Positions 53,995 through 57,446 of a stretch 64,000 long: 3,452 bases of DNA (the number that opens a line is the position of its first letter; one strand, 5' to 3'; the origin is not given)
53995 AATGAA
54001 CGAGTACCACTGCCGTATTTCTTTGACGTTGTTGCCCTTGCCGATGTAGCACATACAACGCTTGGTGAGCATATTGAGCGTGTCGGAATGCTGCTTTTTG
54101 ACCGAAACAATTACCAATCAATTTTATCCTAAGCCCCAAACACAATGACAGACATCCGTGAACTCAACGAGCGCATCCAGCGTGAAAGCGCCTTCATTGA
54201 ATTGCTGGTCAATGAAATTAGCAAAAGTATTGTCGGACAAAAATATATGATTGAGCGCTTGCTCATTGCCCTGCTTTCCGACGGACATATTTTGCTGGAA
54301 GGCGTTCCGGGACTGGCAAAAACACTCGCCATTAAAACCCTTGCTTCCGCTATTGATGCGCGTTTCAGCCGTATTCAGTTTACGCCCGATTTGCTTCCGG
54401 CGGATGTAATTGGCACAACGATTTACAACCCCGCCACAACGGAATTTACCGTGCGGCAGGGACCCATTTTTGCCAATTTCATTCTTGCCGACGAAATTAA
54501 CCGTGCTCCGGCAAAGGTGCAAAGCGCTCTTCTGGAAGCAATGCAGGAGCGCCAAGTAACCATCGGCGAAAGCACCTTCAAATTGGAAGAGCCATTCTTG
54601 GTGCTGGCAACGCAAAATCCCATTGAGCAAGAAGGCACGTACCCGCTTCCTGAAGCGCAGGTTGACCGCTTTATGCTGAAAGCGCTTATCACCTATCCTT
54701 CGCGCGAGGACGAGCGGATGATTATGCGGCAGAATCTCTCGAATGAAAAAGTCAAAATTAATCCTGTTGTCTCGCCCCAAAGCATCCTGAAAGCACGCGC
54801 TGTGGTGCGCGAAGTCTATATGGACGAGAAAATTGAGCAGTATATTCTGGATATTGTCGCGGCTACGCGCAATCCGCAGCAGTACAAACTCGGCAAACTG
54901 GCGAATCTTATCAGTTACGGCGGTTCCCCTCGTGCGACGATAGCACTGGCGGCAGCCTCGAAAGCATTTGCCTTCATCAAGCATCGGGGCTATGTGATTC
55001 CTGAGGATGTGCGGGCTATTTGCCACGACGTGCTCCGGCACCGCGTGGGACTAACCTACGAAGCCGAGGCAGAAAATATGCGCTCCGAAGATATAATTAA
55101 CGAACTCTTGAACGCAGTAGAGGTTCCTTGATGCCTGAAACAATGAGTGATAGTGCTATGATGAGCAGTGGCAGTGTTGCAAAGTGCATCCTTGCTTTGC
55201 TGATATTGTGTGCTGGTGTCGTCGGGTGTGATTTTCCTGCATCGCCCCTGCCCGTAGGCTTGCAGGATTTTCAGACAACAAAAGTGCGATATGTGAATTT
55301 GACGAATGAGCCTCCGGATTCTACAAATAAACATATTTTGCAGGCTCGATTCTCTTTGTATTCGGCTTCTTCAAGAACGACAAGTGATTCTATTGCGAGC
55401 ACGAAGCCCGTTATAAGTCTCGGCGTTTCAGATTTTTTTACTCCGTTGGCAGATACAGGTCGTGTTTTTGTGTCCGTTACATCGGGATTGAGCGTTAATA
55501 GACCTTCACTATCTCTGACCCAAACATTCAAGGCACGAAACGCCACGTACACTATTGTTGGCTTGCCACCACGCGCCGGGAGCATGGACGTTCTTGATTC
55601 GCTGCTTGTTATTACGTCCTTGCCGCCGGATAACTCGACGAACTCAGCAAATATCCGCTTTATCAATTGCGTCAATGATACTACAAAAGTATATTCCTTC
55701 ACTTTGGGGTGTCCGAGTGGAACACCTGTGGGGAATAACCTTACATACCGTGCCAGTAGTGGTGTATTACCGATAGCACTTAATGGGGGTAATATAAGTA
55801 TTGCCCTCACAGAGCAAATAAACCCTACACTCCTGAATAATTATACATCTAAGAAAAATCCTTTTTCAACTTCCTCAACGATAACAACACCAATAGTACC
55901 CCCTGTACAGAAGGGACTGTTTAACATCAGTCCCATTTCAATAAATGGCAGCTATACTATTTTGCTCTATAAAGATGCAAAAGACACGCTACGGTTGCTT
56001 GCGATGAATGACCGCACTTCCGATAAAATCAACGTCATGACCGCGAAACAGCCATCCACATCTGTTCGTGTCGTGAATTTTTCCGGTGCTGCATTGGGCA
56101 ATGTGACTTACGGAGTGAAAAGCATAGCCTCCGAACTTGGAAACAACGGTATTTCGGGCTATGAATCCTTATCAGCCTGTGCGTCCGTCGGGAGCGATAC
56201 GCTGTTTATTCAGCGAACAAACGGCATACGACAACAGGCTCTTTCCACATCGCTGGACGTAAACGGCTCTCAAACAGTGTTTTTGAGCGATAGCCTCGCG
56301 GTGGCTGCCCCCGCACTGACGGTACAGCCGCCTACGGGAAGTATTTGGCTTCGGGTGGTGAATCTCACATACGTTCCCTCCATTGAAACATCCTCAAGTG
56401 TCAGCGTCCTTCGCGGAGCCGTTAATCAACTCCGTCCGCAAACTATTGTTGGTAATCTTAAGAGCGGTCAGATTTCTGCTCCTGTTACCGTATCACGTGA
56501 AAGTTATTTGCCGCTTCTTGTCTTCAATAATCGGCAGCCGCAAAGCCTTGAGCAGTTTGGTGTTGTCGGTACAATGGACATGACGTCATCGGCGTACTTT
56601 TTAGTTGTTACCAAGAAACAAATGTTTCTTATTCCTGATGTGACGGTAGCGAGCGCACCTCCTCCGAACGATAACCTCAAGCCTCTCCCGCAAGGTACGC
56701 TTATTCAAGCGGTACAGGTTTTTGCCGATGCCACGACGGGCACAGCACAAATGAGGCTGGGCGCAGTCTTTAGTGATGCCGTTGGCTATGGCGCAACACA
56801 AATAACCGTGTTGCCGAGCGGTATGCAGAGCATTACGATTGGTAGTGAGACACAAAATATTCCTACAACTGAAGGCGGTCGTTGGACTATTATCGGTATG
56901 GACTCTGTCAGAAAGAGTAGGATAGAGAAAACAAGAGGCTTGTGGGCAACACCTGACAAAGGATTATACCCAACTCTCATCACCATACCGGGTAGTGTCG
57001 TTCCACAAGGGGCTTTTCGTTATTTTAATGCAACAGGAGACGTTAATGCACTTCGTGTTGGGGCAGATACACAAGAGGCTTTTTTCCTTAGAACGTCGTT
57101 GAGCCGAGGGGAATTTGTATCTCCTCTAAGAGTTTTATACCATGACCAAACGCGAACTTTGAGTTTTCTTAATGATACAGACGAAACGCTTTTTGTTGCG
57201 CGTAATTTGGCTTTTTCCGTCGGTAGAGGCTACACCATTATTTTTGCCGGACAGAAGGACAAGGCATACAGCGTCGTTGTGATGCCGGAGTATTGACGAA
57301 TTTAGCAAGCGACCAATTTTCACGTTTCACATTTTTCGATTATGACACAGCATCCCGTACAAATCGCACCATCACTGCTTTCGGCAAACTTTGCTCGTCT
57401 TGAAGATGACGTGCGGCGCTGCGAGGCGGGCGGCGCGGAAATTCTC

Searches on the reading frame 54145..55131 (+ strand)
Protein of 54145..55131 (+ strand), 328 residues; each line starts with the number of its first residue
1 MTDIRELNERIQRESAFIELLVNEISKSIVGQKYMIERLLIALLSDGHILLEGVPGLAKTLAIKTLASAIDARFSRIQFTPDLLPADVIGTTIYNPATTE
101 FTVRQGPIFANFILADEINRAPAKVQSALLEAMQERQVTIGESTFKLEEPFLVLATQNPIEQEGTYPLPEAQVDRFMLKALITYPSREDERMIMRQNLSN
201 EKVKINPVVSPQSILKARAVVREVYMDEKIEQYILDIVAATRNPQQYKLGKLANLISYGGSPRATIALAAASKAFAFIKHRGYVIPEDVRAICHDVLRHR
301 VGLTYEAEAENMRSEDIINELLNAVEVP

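Call 39: search_protein_families(library=pfam, proteins=[window:54145-55131:+], max_evalue=0.00001)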
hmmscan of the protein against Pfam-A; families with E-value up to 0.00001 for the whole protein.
window:54145-55131:+ (328 aa): 4 families
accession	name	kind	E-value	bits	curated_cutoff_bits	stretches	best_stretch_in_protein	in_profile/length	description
PF07726.17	AAA_3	-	6.6e-67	223.8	27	1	48-178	1-131/131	ATPase family associated with various cellular activities (AAA)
PF17863.7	AAA_lid_2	-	1.2e-19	70.3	22.7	1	255-320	8-73/74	AAA lid domain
PF07728.20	AAA_5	-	7.2e-14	52.4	22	1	48-176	1-139/139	AAA domain (dynein-related subfamily)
PF20030.5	bpMoxR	-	1.1e-12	47.9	27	1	21-193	6-177/205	MoxR domain in the MoxR-vWA-beta-propeller ternary systems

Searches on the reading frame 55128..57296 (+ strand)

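Call 39: search_protein_families(library=pfam, proteins=[window:55128-57296:+], max_evalue=0.00001)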
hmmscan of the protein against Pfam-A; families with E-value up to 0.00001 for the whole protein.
window:55128-57296:+ (722 aa): 1 family
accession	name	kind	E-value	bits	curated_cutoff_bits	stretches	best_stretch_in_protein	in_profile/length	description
PF14344.12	DUF4397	-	8.1e-06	26.8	30.6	0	631-719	4-90/119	Domain of unknown function (DUF4397)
